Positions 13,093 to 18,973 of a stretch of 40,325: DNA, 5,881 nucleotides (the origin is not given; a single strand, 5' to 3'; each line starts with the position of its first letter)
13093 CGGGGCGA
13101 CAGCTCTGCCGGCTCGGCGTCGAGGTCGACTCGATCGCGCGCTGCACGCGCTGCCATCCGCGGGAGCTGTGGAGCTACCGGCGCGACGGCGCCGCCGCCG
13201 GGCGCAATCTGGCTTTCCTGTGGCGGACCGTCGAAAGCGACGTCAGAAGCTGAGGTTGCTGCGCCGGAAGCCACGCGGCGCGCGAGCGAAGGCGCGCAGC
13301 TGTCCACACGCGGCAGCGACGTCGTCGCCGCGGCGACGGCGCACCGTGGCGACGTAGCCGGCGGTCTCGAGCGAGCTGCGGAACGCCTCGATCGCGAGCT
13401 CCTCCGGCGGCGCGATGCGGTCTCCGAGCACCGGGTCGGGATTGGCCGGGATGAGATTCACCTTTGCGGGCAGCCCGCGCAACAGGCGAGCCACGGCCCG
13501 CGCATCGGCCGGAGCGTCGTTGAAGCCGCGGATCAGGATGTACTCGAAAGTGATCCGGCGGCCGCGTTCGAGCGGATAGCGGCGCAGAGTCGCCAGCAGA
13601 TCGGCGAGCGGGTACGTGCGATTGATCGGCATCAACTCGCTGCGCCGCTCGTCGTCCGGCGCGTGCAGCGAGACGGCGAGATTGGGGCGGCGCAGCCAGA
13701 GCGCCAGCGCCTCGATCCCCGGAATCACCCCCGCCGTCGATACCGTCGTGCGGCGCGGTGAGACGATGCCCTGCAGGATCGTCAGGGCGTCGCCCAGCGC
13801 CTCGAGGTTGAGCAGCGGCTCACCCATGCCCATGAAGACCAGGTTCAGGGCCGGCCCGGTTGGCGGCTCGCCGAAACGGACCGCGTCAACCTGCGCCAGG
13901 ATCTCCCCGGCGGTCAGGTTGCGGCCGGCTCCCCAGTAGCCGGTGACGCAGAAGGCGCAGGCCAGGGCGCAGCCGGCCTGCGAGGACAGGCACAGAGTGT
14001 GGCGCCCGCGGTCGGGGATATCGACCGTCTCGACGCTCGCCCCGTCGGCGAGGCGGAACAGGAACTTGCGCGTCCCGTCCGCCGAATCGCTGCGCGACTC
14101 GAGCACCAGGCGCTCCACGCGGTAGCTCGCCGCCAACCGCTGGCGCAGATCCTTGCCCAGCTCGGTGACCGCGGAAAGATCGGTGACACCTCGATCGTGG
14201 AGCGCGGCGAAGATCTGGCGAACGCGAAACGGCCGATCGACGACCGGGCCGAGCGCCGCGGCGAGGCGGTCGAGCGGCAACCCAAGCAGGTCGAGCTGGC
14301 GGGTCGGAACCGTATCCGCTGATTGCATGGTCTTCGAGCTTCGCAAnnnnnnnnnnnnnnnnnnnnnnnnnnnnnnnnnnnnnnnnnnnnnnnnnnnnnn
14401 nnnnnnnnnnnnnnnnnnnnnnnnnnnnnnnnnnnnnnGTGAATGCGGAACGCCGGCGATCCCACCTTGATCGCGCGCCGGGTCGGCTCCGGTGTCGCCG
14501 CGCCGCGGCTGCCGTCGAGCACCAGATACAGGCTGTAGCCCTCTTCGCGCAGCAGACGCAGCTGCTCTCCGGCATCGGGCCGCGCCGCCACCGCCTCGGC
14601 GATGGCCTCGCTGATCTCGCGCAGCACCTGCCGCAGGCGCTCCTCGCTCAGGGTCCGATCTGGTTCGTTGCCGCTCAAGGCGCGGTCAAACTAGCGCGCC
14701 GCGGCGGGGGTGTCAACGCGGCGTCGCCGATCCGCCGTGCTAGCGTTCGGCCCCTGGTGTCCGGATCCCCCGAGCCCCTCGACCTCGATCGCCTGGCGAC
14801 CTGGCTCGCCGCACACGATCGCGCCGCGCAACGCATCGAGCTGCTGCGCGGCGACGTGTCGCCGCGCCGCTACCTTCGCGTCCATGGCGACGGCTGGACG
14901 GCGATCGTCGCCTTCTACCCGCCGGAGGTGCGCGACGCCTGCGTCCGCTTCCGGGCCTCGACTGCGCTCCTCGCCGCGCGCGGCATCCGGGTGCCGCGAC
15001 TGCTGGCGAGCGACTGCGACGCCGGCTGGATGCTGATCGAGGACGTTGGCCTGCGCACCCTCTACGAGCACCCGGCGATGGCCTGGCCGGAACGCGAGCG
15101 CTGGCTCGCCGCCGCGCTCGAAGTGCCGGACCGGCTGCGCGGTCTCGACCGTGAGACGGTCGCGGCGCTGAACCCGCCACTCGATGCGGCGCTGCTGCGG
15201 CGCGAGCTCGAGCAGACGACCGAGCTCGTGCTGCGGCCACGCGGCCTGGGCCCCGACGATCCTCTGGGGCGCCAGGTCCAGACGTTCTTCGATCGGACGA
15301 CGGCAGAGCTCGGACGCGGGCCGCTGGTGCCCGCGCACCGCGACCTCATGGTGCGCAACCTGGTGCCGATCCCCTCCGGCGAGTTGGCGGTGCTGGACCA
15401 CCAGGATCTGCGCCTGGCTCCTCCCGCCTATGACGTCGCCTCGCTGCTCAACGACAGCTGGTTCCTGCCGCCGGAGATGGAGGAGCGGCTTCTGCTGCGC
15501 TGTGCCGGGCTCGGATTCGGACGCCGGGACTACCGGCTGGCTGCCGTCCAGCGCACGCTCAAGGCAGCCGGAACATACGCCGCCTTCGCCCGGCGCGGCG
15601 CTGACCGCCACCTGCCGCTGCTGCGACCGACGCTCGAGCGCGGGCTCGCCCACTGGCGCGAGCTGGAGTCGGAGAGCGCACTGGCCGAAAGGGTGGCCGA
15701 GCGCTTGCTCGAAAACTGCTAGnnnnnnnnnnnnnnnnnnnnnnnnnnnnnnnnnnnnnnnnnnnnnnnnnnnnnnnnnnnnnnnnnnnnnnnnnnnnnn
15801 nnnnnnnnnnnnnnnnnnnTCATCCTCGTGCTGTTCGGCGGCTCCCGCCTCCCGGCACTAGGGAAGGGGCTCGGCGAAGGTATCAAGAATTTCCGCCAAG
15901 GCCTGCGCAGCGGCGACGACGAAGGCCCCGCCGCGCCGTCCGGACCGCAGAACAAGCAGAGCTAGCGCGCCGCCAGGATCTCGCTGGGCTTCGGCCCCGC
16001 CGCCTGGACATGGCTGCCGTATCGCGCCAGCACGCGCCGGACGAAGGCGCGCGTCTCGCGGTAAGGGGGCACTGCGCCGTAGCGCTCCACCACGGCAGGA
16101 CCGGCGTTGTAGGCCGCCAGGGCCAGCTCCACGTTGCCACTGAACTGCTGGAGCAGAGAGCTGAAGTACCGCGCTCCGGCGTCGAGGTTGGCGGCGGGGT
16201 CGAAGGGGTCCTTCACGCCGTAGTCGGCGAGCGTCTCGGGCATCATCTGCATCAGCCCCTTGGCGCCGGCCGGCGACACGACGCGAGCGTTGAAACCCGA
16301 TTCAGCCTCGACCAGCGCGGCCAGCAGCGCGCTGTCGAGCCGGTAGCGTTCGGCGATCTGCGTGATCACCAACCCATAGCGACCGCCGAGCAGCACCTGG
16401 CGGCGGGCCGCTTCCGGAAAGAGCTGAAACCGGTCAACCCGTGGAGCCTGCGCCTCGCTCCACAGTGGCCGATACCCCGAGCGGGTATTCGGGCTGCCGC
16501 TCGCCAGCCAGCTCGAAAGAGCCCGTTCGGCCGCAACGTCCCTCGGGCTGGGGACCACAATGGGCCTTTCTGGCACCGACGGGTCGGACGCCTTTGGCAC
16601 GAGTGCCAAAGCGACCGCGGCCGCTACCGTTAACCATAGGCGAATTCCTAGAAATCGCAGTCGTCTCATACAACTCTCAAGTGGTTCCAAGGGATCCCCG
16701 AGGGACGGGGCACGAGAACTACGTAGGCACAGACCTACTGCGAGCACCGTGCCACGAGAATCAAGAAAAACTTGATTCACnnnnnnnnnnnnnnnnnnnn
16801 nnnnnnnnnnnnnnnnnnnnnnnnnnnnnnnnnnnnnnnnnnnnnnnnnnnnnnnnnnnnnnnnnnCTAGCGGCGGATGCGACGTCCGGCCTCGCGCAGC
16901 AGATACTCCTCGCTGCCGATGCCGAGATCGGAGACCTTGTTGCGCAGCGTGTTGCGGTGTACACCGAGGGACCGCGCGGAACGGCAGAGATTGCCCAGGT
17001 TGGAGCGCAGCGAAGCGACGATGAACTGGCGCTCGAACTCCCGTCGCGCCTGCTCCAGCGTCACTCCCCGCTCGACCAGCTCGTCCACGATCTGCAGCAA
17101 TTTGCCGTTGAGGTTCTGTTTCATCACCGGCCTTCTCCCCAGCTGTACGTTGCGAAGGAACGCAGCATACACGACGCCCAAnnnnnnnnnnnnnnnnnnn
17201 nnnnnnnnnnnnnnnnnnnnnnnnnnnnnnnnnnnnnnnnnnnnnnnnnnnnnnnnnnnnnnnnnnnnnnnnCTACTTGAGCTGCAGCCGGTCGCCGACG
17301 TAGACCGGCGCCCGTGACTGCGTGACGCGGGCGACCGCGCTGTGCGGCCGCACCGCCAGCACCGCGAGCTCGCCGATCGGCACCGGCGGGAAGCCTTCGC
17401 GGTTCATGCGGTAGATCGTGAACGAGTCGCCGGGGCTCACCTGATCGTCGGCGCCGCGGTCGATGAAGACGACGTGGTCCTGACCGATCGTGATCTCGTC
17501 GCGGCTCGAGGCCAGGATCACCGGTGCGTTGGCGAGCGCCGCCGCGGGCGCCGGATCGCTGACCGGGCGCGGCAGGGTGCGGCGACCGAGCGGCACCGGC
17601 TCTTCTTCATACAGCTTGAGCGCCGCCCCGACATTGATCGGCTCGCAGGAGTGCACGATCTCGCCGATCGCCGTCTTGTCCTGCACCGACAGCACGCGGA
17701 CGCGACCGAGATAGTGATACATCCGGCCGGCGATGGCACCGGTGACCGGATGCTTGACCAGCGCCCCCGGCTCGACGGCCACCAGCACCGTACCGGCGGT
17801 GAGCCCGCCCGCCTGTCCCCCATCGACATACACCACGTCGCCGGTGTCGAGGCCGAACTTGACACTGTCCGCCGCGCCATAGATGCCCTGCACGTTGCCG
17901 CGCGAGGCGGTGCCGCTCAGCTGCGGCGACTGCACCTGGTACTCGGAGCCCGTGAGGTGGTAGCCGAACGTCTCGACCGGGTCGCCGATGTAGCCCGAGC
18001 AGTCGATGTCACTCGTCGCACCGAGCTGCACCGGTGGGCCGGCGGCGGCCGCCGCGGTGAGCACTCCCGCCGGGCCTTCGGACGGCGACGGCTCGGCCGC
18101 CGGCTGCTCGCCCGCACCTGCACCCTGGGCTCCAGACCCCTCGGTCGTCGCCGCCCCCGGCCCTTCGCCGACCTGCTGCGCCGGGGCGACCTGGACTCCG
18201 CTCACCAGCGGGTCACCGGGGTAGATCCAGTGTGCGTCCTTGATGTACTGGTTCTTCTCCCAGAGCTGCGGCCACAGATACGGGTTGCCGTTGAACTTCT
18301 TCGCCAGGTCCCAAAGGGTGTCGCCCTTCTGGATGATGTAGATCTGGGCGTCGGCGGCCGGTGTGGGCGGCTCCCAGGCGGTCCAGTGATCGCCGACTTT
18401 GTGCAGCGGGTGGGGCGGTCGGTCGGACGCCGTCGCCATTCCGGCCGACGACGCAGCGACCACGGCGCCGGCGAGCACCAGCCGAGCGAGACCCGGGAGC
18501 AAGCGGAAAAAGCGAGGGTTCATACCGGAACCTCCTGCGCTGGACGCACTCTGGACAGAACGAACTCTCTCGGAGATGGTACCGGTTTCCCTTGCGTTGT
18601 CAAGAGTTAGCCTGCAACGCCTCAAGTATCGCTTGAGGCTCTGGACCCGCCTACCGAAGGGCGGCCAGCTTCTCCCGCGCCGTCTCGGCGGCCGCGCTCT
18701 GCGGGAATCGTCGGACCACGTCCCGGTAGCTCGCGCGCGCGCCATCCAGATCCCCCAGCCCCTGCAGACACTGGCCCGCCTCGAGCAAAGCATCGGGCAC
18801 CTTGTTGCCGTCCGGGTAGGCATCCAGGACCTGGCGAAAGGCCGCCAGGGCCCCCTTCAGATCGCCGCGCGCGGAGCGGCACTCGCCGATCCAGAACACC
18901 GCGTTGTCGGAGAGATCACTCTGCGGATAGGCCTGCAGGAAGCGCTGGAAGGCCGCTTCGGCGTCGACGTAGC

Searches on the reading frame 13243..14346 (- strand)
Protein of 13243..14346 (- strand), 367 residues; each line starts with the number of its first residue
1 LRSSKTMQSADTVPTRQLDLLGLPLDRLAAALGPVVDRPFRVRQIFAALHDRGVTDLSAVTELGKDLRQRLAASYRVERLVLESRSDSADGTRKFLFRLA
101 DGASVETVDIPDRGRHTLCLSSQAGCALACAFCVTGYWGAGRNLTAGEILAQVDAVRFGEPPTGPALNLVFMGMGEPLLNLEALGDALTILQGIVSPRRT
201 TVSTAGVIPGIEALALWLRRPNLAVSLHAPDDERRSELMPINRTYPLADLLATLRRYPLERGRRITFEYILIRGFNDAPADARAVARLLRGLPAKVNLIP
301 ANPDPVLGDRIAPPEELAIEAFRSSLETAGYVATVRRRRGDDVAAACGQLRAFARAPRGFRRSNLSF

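Call 53: search_protein_families(library=pfam, proteins=[window:13243-14346:-], max_evalue=0.0001)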
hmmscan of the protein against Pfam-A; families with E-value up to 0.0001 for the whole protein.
window:13243-14346:- (367 aa): 2 families
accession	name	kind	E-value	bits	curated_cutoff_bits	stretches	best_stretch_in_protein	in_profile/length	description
PF04055.27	Radical_SAM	-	4.3e-14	53.5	29.5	1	122-279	3-158/166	Radical SAM superfamily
PF21016.3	RlmN_N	-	6e-08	32.8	24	1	19-74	2-57/60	Ribosomal RNA large subunit methyltransferase N-terminal domain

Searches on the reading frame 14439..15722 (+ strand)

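Call 53: search_protein_families(library=pfam, proteins=[window:14439-15722:+], max_evalue=0.0001)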
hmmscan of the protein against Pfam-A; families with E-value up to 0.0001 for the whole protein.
window:14439-15722:+ (427 aa): 1 family
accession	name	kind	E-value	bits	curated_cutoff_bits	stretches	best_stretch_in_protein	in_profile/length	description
PF01636.29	APH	-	5.5e-23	82.4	23.2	1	133-353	2-225/239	Phosphotransferase enzyme family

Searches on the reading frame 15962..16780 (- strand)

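Call 9: search_protein_families(library=pfam, proteins=[window:15962-16780:-], max_evalue=0.001)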
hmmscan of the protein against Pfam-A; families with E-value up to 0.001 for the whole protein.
window:15962-16780:- (272 aa): 1 family
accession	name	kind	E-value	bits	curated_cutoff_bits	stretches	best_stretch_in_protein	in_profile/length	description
PF01464.25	SLT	-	2.6e-27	95.1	21.3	1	139-236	3-106/117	Transglycosylase SLT domain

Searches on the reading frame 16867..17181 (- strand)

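Call 53: search_protein_families(library=pfam, proteins=[window:16867-17181:-], max_evalue=0.0001)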
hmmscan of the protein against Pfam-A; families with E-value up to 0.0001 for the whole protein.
window:16867-17181:- (104 aa): 1 family
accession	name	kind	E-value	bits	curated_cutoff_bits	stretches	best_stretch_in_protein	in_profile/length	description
PF02954.25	HTH_8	-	2.4e-07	30.8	22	1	46-83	2-39/42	Bacterial regulatory protein, Fis family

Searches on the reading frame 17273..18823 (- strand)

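Call 9: search_protein_families(library=pfam, proteins=[window:17273-18823:-], max_evalue=0.001)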
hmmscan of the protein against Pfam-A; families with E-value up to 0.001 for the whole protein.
window:17273-18823:- (516 aa): 1 family
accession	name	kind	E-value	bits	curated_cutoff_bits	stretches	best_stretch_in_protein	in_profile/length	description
PF01476.26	LysM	-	4.5e-07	30.2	20.9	1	162-207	1-41/43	LysM domain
